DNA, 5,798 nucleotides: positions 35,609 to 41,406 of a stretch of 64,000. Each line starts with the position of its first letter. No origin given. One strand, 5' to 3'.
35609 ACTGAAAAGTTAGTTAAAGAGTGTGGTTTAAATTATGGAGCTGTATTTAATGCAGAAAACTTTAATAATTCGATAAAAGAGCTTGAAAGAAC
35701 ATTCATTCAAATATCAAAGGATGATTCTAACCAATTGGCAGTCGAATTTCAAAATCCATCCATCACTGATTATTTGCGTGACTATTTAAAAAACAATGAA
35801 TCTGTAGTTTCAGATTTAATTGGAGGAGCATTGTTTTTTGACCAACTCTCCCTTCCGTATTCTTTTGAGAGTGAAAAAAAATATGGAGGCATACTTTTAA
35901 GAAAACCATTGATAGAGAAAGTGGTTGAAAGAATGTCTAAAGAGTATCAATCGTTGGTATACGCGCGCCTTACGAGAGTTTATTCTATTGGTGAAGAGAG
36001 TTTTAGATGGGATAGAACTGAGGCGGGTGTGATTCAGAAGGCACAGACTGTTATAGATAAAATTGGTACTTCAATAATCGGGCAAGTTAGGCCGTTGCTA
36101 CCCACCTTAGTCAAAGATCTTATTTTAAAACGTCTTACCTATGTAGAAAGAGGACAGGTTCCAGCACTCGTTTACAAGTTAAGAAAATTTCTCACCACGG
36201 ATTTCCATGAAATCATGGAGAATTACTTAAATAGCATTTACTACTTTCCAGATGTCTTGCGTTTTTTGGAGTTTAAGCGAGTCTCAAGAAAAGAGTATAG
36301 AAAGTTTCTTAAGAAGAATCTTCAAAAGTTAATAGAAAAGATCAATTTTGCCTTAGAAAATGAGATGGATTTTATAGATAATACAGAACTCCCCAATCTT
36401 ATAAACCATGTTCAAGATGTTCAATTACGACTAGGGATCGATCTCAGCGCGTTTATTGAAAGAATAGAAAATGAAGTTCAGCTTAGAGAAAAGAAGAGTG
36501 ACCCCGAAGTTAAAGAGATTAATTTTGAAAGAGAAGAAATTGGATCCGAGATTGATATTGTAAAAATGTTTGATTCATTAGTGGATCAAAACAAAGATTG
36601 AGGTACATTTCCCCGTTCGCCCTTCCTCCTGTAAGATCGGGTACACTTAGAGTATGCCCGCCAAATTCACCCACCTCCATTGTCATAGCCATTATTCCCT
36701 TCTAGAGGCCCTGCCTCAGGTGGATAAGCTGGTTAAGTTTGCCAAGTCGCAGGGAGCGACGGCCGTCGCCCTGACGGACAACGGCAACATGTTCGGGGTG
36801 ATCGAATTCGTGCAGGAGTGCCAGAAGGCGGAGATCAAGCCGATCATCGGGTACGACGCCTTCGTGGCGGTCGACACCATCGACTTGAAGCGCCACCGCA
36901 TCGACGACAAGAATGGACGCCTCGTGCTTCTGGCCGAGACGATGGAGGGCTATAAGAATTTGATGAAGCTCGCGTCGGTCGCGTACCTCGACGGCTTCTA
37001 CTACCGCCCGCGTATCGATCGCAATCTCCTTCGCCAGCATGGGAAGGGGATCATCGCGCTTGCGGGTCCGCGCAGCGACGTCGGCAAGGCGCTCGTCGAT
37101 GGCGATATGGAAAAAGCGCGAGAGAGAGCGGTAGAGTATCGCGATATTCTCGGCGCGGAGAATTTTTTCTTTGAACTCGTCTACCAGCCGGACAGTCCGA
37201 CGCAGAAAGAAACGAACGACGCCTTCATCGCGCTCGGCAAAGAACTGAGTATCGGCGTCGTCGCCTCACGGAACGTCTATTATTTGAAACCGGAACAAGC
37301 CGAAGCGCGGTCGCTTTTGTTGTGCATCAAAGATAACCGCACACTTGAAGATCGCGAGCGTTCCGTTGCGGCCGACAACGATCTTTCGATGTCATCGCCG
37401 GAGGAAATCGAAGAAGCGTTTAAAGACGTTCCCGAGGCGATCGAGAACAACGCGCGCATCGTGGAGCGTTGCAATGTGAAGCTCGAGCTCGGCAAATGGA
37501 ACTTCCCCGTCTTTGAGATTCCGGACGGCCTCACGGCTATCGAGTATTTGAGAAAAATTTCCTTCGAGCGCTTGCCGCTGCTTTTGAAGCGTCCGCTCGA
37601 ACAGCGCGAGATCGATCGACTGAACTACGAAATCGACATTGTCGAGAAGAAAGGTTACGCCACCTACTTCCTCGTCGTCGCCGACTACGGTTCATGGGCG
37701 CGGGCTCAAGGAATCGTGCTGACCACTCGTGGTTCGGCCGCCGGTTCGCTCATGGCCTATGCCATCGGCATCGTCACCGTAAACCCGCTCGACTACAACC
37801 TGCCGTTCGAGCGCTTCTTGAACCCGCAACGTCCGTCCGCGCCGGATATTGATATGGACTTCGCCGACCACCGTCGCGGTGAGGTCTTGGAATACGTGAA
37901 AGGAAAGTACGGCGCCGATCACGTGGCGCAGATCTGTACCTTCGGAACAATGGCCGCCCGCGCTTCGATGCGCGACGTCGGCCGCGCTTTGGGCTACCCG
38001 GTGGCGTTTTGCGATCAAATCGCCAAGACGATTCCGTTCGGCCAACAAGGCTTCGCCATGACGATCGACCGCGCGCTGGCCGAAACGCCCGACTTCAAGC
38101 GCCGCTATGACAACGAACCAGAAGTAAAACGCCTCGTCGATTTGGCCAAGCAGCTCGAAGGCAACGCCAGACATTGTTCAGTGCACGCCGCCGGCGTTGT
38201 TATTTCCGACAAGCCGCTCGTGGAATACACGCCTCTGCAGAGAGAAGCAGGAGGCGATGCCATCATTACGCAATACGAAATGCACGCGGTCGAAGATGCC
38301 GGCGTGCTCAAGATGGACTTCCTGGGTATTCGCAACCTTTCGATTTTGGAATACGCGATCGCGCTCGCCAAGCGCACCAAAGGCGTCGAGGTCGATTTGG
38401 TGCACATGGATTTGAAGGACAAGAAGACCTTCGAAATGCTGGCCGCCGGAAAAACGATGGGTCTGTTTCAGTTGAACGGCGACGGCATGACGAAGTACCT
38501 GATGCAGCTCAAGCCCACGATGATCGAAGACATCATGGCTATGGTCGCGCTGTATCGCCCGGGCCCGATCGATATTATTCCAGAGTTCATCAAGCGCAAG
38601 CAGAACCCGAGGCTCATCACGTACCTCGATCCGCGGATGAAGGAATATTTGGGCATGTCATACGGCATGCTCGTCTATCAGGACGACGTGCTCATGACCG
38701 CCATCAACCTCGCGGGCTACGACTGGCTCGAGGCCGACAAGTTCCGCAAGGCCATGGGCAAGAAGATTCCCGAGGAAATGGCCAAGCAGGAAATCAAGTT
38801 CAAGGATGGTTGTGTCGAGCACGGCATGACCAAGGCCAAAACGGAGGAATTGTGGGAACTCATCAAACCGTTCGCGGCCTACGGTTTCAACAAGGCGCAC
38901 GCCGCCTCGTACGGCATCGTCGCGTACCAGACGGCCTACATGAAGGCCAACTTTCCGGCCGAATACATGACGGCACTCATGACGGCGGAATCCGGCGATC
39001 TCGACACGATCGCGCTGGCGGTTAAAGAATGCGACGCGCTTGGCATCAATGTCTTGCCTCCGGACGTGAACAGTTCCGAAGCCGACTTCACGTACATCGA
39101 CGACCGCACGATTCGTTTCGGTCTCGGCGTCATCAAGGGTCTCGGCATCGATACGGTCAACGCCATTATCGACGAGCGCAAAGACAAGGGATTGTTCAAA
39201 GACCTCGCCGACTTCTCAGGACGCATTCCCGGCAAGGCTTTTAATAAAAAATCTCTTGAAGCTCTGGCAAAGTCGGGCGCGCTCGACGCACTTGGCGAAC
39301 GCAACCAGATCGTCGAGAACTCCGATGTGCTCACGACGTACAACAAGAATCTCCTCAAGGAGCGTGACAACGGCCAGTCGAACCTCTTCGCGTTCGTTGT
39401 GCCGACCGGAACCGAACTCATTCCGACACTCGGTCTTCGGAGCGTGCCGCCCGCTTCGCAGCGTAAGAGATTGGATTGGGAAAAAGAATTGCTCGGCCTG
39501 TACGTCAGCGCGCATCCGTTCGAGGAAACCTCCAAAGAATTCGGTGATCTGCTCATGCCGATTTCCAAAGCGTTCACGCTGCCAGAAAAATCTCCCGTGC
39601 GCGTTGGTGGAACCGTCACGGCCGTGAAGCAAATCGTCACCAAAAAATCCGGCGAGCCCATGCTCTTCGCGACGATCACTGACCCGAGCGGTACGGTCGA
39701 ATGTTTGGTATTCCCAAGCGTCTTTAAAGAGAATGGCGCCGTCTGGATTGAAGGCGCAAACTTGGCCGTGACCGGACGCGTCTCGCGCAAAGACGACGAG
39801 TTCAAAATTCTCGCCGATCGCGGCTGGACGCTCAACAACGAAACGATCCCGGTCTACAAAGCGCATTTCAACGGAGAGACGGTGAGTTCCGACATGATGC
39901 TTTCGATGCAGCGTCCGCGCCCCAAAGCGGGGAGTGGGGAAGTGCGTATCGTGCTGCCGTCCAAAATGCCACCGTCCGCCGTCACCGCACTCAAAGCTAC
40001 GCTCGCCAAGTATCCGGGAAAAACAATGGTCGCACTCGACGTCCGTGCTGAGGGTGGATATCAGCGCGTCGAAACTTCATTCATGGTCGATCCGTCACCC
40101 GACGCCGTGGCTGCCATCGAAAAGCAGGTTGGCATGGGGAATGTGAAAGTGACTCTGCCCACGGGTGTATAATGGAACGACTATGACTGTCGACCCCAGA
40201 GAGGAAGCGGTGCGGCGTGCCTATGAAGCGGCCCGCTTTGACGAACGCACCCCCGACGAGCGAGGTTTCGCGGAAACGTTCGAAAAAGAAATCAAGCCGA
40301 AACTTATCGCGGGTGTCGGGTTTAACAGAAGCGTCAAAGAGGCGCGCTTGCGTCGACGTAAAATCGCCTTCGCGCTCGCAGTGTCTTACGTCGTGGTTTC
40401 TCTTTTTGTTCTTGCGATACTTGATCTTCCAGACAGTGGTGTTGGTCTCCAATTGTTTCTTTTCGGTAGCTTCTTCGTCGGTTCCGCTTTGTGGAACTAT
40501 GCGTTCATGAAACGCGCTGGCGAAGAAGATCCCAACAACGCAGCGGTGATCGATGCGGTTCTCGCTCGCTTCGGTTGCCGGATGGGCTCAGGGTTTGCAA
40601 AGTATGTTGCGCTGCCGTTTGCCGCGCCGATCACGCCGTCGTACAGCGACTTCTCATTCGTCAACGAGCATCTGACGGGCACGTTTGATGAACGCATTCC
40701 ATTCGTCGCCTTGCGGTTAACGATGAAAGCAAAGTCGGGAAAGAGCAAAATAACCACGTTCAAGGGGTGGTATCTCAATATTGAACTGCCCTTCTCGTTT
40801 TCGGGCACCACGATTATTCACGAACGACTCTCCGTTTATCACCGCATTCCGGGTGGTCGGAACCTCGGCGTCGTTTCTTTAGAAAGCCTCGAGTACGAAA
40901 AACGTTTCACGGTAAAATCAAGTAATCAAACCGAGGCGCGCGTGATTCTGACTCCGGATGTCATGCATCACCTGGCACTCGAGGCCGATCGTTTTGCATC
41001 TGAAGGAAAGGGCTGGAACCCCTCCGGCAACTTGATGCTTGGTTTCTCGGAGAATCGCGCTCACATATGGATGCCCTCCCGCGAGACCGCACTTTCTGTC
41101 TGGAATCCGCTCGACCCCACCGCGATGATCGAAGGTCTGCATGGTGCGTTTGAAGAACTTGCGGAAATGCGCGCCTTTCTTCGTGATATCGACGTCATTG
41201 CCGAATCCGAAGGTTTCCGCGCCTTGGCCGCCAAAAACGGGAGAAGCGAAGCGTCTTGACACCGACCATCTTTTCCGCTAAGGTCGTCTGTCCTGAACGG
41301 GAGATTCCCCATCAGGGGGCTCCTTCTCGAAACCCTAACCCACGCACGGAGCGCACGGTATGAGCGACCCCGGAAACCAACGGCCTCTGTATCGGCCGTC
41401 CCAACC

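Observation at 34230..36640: AT-rich single-gene island encoding an Mrr-nuclease/STAND-NTPase fusion (Avs-like candidate antiphage defence protein)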

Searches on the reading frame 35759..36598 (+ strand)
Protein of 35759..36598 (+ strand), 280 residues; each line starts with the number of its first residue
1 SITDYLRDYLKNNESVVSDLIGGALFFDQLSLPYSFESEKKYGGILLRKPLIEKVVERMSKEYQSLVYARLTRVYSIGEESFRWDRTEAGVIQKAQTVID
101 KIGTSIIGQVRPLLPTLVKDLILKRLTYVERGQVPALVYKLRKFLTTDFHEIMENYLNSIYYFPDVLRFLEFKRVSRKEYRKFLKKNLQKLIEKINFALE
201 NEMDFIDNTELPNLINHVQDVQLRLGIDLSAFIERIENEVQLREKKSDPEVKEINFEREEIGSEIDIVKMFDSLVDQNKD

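Call 76: predict_structure(alignment_id=A5)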
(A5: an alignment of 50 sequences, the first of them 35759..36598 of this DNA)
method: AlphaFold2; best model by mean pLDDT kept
length: 280 residues; sequences in the alignment: 50
mean_pLDDT: 86.8   pTM: 0.79
mean pLDDT of the five models: 86.8, 86.2, 84.9, 84.5, 84.3
residues with pLDDT >= 90: 140; 70-90: 107; 50-70: 32; < 50: 1
segments of 3 or more residues with pLDDT < 50: none
pLDDT, mean of each block of 10 residues (from residue 1): 85 95 94 80 83 90 88 85 86 88 73 81 90 93 83 97 97 96 98 98 91 96 98 96 80 56 67 67
secondary structure, 60 per line:
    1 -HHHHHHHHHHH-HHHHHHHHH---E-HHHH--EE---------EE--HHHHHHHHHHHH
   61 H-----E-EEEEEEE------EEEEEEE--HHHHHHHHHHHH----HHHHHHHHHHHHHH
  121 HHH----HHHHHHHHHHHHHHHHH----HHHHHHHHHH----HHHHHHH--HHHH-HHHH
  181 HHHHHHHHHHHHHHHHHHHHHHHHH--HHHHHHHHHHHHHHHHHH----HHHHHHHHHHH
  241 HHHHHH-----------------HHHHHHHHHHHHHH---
elements in order: H2-12 H14-22 H28-31 H49-61 E69-75 E82-88 H91-102 H107-123 H128-144 H149-158 H163-169 H172-175 H177-205 H208-225 H230-246 H264-277

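Call 78: fold_search(model_id=the predicted structure, library=pdb)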
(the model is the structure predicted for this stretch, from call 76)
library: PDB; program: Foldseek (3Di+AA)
matches with E <= 10: 284; with E <= 0.001: 0
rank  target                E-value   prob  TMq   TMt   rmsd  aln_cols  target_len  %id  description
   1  3d9k_B                3.0e-01  0.77  0.22  0.39   8.5       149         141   13  Snapshots of the RNA processing factor SCAF8 bound to different phosphorylated forms of the Carboxy-Terminal Domain of (released 2008-06-10)
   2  3d9m_B                3.4e-01  0.72  0.22  0.38   8.6       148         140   12  Snapshots of the RNA processing factor SCAF8 bound to different phosphorylated forms of the Carboxy-Terminal Domain of (released 2008-06-10)
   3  4y6w                  4.4e-01  0.54  0.30  0.36  11.7       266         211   10  Crystal structure of Podosopora anserina putative kinesin light chain nearly identical TPR-like repeats (released 2015-10-07)
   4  3d9m_A                4.6e-01  0.75  0.23  0.41   7.5       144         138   10  Snapshots of the RNA processing factor SCAF8 bound to different phosphorylated forms of the Carboxy-Terminal Domain of (released 2008-06-10)
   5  4y6c                  4.8e-01  0.51  0.31  0.38  10.3       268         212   10  Q17M crystal structure of Podosopora anserina putative kinesin light chain nearly identical TPR-like repeats (released 2015-10-07)
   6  4dzs_B                6.2e-01  0.54  0.31  0.28   7.9       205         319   12  Crystal structure of yeast Puf4p RNA binding domain in complex with HO-4BE mutant RNA (released 2012-04-25)
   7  3d9p_A                6.5e-01  0.66  0.23  0.41   7.5       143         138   10  Snapshots of the RNA processing factor SCAF8 bound to different phosphorylated forms of the Carboxy-Terminal Domain of (released 2008-06-10)
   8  3d9p_B                7.1e-01  0.57  0.22  0.39   8.5       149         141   13  Snapshots of the RNA processing factor SCAF8 bound to different phosphorylated forms of the Carboxy-Terminal Domain of (released 2008-06-10)
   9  9mg8_B                7.5e-01  0.09  0.12  0.10  24.0       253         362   10  Crystal Structure of b-iTHR-110 (released 2025-12-17)
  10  3w3v                  7.9e-01  0.41  0.32  0.12   8.8       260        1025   12  Crystal structure of Kap121p mutant D353K/E396K/D438K (released 2013-04-10)
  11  6rxt_UA               9.1e-01  0.21  0.18  0.08  11.3       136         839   13  Cryo-EM structure of the 90S pre-ribosome (Kre33-Noc4) from Chaetomium thermophilum, state A (released 2019-08-14)
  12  9k85_A                9.1e-01  0.15  0.18  0.23  18.5       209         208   10  Cryo-EM structure of designed zinc-induced filament Fiber-n6-Zn1-HEHE-46 (released 2025-10-29)
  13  6xkb_D                9.5e-01  0.47  0.23  0.41   7.7       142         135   10  Crystal structure of SR-related and CTD-associated factor 4(SCAF4-CID)with peptide S2,S5p-CTD (released 2021-01-20)
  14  9b3i_A                9.5e-01  0.41  0.36  0.14  15.4       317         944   12  Cryo-EM structure of yeast (Nap1)2-H2A-H2B-Kap114-RanGTP (released 2024-11-27)
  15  7ai4_A                1.1e+00  0.35  0.31  0.34   9.7       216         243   12  Crystal structure of the KLC1-TPR domain truncated from its nonTPR region ([A1-B6]-Delta-nonTPR fragment) (released 2021-10-06)
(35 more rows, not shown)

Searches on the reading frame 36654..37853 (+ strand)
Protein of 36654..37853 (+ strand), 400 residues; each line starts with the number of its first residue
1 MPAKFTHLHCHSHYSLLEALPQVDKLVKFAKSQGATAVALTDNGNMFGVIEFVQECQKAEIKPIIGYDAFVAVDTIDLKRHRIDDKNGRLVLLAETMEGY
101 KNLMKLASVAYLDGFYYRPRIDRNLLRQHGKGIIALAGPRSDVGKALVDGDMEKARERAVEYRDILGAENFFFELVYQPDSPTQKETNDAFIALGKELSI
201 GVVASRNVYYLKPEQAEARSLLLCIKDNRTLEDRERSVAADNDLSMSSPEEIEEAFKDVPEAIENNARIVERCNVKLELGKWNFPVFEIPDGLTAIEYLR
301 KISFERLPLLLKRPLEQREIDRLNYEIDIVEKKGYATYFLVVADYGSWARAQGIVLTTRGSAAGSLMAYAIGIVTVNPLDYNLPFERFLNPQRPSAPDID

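Call 17: find_related_loci(query=window:36654-37853:+, collection=metagenome_contigs, flank=10000)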
Query window:36654-37853:+ (400 aa) in metagenome_contigs; peptide patterns used: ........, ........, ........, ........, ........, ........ (x = any residue, [..] = any of these).
533 stretches matched a pattern; 35 encode a relative of the query (tblastn E <= 1e-3); 34 distinct loci.
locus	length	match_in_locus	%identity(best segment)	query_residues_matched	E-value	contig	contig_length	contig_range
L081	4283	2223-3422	88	1-400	0e+0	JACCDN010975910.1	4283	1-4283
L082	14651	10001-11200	86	1-400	0e+0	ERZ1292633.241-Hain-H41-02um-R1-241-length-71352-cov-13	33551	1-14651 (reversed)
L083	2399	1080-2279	86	1-400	0e+0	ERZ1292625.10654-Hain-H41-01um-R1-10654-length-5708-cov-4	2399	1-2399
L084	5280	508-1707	84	1-400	0e+0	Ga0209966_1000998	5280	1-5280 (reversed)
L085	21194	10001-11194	87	3-400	0e+0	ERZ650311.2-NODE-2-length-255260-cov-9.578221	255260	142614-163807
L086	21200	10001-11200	52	1-400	6e-135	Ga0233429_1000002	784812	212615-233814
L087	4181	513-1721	44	4-400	4e-115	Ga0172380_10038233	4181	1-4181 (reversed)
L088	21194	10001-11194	44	5-400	2e-107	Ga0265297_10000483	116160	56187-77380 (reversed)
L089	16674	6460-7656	43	1-400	1e-105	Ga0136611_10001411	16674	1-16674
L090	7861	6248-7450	42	1-400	5e-105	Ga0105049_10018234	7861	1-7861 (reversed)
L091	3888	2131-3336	42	3-400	5e-106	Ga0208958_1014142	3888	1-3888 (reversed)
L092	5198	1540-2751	41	1-400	4e-105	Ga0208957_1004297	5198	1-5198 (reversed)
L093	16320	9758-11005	42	3-400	1e-104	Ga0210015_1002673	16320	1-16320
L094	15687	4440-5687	42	3-400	1e-104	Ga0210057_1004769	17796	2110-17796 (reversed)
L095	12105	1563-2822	39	1-400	3e-103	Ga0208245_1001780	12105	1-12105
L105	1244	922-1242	90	1-107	6e-63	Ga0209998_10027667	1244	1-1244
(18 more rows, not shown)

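Call 51: search_protein_families(library=pfam, proteins=[L081:777-1652:+, L081:1627-2169:+, L082:9309-9827:-, L085:8154-8909:+, L085:9057-9971:+], max_evalue=0.01)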
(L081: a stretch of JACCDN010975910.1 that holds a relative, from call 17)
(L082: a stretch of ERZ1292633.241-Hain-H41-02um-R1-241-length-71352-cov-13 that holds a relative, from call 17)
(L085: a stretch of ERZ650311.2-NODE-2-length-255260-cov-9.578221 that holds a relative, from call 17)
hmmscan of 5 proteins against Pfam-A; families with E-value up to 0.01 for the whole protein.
L081:777-1652:+ (292 aa): 0 families

L081:1627-2169:+ (181 aa): 0 families

L082:9309-9827:- (172 aa): 0 families

L085:8154-8909:+ (252 aa): 1 family
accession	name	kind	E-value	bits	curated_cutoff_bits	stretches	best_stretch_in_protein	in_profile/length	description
PF08378.17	NERD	-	5.2e-15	56.4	22.1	1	102-191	1-108/111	Nuclease-related domain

L085:9057-9971:+ (305 aa): 4 families
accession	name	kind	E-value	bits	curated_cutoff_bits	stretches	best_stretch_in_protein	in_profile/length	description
PF04471.18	Mrr_cat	-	8.3e-36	123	21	1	159-278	2-115/115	Restriction endonuclease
PF14338.12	Mrr_N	-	2.2e-32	111.5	29.5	1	6-91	1-86/87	Mrr N-terminal domain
PF22722.2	NA-iREase1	-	1.9e-07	31.4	27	1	192-275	21-105/106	NACHT-associated inactive Restriction Endonuclease 1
PF13156.12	Mrr_cat_2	-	4.1e-05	23.9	22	1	192-281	26-117/127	Restriction endonuclease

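Call 56: search_protein_families(library=padloc, proteins=[L081:777-1652:+, L081:1627-2169:+, L082:9309-9827:-, L085:8154-8909:+, L085:9057-9971:+], max_evalue=0.001)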
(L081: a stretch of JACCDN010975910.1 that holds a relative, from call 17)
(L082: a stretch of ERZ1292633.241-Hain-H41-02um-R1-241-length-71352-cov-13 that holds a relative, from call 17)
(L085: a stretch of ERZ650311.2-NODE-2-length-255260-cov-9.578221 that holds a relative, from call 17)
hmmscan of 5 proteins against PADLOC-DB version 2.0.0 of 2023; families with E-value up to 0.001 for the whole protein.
L081:777-1652:+ (292 aa): 0 families

L081:1627-2169:+ (181 aa): 0 families

L082:9309-9827:- (172 aa): 0 families

L085:8154-8909:+ (252 aa): 2 families
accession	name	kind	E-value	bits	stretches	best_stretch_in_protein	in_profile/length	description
PDLC05014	PDC-S41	-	4.2e-05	20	1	125-212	63-148/657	-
PDLC00943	Cas4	-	0.00088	17.3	0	131-187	67-123/180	CRISPR-associated protein Cas4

L085:9057-9971:+ (305 aa): 7 families
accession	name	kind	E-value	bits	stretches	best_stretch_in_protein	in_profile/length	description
PDLC03657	mREase_IV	-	2.3e-87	291.3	1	1-302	1-315/317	Type IV methyl-directed restriction enzyme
PDLC04796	PDC-S02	-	4.5e-25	86.4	1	120-304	202-382/390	-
PDLC04819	PDC-S02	-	6.4e-17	59.8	1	137-281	175-309/334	-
PDLC04806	PDC-S02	-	4e-16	57.2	1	138-281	162-303/324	-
PDLC04815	PDC-S02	-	9.3e-10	36.3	1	133-279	180-319/346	-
PDLC03663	mREase_IV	-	1.7e-09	34.9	1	190-281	435-526/544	Type IV methyl-directed restriction enzyme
PDLC03203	mREase_II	-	3.7e-07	27.7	1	211-285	304-378/393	Type II methyl-directed restriction enzyme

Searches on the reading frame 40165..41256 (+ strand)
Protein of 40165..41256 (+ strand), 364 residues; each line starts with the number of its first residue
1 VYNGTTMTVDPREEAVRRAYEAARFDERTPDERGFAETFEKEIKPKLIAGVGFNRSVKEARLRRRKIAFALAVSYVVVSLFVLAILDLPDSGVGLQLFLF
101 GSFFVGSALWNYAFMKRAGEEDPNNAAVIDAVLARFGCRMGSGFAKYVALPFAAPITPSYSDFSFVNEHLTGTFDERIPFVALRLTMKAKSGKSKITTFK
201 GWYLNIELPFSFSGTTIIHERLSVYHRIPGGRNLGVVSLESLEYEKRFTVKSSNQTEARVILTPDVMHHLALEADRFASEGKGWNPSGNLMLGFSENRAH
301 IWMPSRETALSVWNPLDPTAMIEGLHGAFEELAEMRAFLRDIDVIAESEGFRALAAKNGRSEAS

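Call 51: search_protein_families(library=pfam, proteins=[window:40165-41256:+], max_evalue=0.01)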
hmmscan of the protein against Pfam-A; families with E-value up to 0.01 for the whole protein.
window:40165-41256:+ (364 aa): 1 family
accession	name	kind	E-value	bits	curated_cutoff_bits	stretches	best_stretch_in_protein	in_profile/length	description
PF11335.13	DUF3137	-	8.9e-15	55.2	26.1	1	197-337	1-132/139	Protein of unknown function (DUF3137)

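Call 56: search_protein_families(library=padloc, proteins=[window:40165-41256:+], max_evalue=0.001)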
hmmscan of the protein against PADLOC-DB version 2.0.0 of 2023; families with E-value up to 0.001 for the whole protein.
window:40165-41256:+ (364 aa): 0 families
